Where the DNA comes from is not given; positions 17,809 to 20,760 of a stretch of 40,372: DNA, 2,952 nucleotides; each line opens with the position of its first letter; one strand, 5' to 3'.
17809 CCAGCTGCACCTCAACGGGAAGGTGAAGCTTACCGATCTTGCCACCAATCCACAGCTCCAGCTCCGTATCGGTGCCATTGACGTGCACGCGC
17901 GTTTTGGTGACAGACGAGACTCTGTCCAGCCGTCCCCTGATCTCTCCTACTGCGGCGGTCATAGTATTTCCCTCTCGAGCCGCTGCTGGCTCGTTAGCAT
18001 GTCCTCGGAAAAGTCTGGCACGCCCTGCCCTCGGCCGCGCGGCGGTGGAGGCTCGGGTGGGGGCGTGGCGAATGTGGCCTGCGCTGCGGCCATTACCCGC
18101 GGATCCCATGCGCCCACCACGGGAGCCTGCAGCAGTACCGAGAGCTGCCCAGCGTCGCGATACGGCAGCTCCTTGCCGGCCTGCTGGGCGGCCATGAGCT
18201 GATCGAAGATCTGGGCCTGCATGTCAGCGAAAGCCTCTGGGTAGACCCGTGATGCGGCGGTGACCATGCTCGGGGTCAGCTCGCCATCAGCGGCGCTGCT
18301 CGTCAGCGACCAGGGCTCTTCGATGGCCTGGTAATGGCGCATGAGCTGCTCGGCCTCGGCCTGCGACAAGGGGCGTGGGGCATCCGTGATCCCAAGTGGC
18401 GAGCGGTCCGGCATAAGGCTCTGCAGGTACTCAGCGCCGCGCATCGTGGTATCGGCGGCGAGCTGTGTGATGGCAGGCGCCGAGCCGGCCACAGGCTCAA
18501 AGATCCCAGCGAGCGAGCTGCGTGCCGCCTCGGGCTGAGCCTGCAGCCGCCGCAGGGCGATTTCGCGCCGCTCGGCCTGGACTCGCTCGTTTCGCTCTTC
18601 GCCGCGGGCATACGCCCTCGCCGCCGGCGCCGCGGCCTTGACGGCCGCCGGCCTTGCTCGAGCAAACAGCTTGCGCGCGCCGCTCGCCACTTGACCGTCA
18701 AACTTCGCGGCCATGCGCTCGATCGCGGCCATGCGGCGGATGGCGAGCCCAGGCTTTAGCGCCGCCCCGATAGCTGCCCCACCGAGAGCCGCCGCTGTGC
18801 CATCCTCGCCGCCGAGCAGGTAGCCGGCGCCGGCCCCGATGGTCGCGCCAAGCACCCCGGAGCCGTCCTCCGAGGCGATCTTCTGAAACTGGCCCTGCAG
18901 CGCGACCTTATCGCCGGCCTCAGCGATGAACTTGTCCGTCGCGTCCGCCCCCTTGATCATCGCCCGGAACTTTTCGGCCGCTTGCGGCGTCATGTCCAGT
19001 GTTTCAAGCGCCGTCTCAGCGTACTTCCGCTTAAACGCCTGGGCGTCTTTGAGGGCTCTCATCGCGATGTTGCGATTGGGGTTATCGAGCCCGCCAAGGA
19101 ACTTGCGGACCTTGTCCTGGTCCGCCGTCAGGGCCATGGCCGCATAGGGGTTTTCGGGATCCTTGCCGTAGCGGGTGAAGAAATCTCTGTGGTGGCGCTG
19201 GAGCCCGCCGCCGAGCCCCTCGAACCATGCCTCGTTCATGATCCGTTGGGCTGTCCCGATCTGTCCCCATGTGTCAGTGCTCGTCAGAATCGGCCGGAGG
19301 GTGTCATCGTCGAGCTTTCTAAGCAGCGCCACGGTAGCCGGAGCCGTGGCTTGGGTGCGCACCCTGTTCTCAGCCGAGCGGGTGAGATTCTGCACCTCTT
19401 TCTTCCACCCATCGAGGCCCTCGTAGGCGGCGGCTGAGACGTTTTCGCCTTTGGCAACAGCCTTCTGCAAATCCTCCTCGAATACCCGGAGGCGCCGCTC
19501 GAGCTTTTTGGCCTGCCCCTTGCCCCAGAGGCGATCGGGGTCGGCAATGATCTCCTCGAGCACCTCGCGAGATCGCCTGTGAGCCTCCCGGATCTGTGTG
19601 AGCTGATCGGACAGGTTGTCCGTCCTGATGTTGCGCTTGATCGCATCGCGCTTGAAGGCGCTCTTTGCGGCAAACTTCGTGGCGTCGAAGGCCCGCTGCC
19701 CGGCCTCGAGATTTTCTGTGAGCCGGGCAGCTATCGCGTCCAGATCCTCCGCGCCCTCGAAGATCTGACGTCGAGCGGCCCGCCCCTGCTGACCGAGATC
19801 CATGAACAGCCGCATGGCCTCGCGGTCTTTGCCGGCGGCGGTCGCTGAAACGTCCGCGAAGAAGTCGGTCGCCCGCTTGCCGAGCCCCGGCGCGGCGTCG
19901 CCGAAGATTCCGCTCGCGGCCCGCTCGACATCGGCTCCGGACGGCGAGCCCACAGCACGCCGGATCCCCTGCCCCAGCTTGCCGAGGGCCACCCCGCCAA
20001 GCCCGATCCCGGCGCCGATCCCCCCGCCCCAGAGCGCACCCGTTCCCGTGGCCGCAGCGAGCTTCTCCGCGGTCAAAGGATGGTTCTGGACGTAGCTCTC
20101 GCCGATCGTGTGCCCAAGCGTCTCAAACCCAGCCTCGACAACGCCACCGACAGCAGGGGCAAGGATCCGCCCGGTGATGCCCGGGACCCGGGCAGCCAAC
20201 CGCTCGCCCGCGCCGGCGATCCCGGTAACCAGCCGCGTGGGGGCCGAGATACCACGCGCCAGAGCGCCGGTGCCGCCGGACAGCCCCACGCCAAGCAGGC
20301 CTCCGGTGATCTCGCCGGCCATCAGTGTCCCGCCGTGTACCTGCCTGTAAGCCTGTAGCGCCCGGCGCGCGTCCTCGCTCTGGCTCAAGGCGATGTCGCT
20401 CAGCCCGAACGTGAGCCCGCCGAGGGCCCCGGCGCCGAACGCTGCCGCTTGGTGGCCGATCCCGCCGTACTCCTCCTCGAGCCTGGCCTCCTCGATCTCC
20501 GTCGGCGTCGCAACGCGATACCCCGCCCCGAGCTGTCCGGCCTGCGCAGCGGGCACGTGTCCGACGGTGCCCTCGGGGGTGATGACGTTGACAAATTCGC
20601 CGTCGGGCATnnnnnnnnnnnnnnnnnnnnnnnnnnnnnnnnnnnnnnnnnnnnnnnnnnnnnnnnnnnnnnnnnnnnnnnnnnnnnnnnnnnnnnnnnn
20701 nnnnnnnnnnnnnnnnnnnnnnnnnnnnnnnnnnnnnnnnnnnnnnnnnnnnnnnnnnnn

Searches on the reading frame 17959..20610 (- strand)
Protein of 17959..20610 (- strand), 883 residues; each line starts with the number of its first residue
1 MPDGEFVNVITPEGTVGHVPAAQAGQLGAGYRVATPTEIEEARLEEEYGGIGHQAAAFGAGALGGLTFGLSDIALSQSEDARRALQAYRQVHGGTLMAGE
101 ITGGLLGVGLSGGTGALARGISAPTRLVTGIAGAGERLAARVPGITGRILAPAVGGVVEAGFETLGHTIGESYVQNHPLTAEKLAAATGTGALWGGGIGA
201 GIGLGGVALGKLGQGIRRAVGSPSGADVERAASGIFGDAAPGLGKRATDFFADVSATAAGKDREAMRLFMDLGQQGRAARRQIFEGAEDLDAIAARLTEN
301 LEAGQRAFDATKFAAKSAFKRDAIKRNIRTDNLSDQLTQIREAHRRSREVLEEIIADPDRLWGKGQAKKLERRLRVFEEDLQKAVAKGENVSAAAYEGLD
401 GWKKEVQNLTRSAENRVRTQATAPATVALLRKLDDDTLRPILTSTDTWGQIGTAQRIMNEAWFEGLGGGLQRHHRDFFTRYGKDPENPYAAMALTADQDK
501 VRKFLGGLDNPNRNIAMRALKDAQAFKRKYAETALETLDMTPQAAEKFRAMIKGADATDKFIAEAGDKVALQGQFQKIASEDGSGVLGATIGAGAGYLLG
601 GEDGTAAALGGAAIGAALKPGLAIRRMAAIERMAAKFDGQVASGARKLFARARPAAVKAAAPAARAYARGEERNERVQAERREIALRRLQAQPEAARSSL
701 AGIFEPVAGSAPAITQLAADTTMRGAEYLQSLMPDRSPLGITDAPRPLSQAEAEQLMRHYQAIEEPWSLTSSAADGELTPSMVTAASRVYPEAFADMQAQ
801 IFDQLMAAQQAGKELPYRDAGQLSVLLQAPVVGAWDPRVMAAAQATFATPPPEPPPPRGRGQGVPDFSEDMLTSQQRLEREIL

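Call 5: search_protein_families(library=phrogs, proteins=[window:17959-20610:-], max_evalue=0.01)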
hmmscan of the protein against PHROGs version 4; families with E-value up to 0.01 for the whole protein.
window:17959-20610:- (883 aa): 0 families

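Call 45: search_protein_families(library=pfam, proteins=[window:17959-20610:-], max_evalue=1)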
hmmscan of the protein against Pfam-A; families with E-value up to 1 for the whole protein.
window:17959-20610:- (883 aa): 2 families
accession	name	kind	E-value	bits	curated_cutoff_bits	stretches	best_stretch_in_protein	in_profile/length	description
PF22888.1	FIMAH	-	0.042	14.9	24.8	1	360-399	34-72/81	FIMAH domain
PF24740.1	DUF7691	-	0.13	12.8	27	0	489-560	3-72/204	Domain of unknown function (DUF7691)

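Call 57: search_dna_similar(query=window:17959-20610:-, collection=phages, mode=protein, max_evalue=0.001, max_rows=15)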
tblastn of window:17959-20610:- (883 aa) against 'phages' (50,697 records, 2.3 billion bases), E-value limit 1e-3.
No match.

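Call 86: search_solved_structures(query=window:17959-20610:-, max_evalue=1)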
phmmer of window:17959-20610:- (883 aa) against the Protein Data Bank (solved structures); distinct sequences matched with E-value up to 1: 2.
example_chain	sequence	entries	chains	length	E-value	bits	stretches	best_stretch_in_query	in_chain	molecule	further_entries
6kwj_B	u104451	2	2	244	0.026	16.2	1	58-198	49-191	Outer surface protein A | OspA163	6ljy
7fdd_A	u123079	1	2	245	0.83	11.2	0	58-198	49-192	Outer surface protein A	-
